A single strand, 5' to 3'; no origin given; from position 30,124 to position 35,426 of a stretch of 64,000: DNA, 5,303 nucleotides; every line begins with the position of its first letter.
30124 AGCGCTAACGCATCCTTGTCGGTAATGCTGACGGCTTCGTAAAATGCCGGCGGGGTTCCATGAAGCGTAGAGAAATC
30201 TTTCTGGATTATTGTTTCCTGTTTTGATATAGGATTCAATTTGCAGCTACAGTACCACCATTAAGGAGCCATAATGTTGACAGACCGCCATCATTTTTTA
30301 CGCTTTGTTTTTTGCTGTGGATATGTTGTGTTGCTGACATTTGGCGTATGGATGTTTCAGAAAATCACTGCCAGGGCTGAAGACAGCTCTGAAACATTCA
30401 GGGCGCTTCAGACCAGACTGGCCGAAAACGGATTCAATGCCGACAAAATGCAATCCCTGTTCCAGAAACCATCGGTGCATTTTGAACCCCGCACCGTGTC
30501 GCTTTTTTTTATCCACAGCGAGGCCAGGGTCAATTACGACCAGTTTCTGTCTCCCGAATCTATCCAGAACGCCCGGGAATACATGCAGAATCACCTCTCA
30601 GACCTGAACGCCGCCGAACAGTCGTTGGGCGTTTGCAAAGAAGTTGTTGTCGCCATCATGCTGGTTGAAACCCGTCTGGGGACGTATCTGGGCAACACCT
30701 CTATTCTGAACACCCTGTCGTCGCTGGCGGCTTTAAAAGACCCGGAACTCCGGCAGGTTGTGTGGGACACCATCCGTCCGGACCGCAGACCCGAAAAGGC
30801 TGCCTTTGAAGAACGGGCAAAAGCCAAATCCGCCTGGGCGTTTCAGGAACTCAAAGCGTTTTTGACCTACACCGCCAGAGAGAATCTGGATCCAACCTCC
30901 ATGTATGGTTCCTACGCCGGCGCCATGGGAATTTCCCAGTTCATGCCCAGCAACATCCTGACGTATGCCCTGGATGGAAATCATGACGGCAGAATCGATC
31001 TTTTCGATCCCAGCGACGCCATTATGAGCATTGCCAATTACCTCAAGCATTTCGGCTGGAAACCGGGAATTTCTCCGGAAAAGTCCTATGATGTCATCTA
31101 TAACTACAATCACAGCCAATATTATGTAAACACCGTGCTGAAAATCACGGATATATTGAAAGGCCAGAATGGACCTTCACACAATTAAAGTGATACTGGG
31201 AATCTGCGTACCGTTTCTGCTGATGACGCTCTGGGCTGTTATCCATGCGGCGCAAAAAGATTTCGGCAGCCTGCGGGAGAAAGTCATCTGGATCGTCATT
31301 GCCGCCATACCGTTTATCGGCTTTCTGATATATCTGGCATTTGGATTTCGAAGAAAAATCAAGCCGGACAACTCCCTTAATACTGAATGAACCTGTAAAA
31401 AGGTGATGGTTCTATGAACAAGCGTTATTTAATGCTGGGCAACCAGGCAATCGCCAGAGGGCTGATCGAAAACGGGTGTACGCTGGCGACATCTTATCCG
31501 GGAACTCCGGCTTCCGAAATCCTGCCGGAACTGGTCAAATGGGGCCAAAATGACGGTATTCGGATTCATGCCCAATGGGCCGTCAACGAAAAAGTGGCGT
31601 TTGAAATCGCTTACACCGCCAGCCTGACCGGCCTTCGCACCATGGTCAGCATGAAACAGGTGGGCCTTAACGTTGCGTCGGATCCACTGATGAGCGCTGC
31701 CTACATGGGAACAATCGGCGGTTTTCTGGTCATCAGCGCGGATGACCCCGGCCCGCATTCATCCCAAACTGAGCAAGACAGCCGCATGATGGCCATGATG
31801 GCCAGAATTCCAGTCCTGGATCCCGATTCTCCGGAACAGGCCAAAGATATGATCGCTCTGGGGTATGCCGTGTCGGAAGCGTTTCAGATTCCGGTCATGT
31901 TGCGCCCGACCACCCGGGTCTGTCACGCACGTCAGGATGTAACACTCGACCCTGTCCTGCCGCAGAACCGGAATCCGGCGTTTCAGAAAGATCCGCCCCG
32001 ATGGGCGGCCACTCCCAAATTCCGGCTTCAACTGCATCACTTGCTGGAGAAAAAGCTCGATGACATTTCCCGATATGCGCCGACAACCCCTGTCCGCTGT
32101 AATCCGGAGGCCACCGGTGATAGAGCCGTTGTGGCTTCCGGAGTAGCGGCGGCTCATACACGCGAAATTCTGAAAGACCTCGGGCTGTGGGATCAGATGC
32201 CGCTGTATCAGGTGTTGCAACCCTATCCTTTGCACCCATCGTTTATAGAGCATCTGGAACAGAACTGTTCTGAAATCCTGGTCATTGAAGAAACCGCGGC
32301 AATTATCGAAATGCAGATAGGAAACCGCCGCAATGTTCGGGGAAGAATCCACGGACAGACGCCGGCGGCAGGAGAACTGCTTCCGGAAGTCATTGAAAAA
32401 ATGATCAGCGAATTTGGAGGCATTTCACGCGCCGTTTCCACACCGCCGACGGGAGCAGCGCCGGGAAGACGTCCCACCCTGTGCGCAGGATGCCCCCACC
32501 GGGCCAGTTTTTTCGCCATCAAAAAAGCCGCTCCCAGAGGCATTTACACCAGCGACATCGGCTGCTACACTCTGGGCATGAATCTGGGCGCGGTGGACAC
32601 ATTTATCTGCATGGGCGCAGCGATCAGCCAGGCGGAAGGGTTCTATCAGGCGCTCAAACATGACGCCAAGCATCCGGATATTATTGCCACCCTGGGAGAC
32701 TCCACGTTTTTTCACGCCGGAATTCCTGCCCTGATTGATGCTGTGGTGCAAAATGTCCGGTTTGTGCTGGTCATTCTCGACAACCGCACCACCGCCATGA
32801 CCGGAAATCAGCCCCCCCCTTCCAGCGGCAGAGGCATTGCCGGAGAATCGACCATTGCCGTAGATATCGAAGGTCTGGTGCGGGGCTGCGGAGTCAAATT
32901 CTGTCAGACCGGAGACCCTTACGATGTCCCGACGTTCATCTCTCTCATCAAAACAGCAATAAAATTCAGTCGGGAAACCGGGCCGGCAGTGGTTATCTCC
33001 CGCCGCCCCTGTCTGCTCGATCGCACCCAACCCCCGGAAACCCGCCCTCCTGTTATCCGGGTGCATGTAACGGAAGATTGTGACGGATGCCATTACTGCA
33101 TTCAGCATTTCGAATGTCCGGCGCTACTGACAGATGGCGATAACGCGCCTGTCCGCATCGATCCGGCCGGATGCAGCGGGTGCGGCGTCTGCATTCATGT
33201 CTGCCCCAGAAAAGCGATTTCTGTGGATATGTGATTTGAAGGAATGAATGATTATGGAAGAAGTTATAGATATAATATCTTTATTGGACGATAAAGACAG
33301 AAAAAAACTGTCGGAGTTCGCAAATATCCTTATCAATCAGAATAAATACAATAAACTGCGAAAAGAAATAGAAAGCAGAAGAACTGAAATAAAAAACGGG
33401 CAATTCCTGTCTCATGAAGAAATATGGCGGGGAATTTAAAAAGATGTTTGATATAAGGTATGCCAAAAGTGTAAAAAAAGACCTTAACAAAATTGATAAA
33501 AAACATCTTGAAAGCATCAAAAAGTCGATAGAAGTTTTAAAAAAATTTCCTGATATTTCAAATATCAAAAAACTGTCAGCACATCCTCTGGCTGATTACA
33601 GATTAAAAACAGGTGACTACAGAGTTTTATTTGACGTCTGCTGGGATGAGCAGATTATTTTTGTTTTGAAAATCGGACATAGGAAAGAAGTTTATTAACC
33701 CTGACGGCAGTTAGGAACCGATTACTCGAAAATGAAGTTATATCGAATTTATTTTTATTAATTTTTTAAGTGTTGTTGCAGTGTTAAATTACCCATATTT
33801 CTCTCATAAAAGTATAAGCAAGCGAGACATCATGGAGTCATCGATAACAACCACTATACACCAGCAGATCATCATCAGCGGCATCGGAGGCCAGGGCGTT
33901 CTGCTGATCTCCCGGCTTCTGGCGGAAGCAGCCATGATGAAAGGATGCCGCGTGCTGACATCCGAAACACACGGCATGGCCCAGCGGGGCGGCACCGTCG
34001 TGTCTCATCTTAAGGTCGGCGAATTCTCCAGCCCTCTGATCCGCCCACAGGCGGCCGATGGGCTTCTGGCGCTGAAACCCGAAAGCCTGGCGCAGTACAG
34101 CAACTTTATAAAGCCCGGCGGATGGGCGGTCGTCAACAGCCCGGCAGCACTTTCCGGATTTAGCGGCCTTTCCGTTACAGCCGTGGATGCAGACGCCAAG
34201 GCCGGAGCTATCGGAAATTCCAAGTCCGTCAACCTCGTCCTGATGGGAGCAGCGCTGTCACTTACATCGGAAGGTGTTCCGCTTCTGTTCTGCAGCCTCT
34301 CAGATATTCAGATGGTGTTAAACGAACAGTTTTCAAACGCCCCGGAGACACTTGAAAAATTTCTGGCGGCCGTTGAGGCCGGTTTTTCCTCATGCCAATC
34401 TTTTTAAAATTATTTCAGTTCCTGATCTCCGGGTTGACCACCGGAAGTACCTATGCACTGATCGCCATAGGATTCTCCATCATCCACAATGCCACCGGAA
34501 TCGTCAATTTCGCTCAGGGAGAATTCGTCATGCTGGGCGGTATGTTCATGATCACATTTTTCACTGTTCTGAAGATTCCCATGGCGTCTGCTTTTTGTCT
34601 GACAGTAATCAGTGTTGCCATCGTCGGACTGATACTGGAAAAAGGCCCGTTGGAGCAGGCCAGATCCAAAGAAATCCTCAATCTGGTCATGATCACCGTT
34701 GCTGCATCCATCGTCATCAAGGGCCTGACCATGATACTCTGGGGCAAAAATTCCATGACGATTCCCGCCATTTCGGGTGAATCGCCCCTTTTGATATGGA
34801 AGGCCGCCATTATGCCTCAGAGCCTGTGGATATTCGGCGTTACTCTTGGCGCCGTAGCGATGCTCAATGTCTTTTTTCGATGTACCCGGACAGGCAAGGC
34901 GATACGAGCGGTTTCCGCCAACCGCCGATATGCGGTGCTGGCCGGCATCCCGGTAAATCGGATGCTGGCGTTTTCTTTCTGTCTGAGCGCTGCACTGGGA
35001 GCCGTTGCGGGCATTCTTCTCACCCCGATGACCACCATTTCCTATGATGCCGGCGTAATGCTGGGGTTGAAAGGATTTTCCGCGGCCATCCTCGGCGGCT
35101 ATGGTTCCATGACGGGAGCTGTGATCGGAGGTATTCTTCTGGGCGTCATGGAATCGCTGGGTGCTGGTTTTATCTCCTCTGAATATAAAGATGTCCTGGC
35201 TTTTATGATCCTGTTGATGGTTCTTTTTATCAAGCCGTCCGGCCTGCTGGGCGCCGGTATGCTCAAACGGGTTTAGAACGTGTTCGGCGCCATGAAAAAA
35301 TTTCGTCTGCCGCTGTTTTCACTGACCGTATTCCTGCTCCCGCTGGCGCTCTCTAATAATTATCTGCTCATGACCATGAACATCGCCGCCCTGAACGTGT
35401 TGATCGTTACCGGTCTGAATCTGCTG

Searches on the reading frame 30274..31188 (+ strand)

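Call 53: search_protein_families(library=pfam, proteins=[window:30274-31188:+], max_evalue=0.0001)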
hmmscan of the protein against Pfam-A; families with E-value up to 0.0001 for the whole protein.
window:30274-31188:+ (304 aa): 2 families
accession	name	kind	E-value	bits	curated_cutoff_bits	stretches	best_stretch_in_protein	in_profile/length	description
PF13406.11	SLT_2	-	1.3e-57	195.7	24.3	1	40-265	4-204/292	Transglycosylase SLT domain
PF01464.25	SLT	-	1e-06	28.8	21.3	1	213-290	33-106/117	Transglycosylase SLT domain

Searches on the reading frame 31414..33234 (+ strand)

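Call 53: search_protein_families(library=pfam, proteins=[window:31414-33234:+], max_evalue=0.0001)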
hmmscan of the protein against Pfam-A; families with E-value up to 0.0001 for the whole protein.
window:31414-33234:+ (606 aa): 4 families
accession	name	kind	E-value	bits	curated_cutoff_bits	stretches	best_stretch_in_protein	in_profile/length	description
PF02775.26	TPP_enzyme_C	-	1.9e-15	57.4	21.9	1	381-527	1-149/151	Thiamine pyrophosphate enzyme, C-terminal TPP binding domain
PF01855.24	POR_N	-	7.8e-13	49.1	27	1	16-198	2-186/231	Pyruvate flavodoxin/ferredoxin oxidoreductase, thiamine diP-bdg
PF13237.11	Fer4_10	-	6.1e-06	26.5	25.5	1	552-598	5-53/53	4Fe-4S dicluster domain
PF00037.32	Fer4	-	3.4e-05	23.9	21.1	1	581-603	2-24/24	4Fe-4S binding domain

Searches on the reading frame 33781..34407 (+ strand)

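Call 53: search_protein_families(library=pfam, proteins=[window:33781-34407:+], max_evalue=0.0001)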
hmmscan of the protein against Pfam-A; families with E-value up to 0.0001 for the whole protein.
window:33781-34407:+ (208 aa): 1 family
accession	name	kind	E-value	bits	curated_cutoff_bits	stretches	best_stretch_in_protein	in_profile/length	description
PF01558.24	POR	-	3.4e-29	102.6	27.4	1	36-202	1-172/173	Pyruvate ferredoxin/flavodoxin oxidoreductase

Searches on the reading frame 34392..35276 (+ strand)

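Call 53: search_protein_families(library=pfam, proteins=[window:34392-35276:+], max_evalue=0.0001)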
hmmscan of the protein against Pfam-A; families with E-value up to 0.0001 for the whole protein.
window:34392-35276:+ (294 aa): 1 family
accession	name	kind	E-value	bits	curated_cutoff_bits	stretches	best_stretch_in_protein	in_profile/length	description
PF02653.21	BPD_transp_2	-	1.2e-35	123.4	26.8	1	11-278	2-269/269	Branched-chain amino acid transport system / permease component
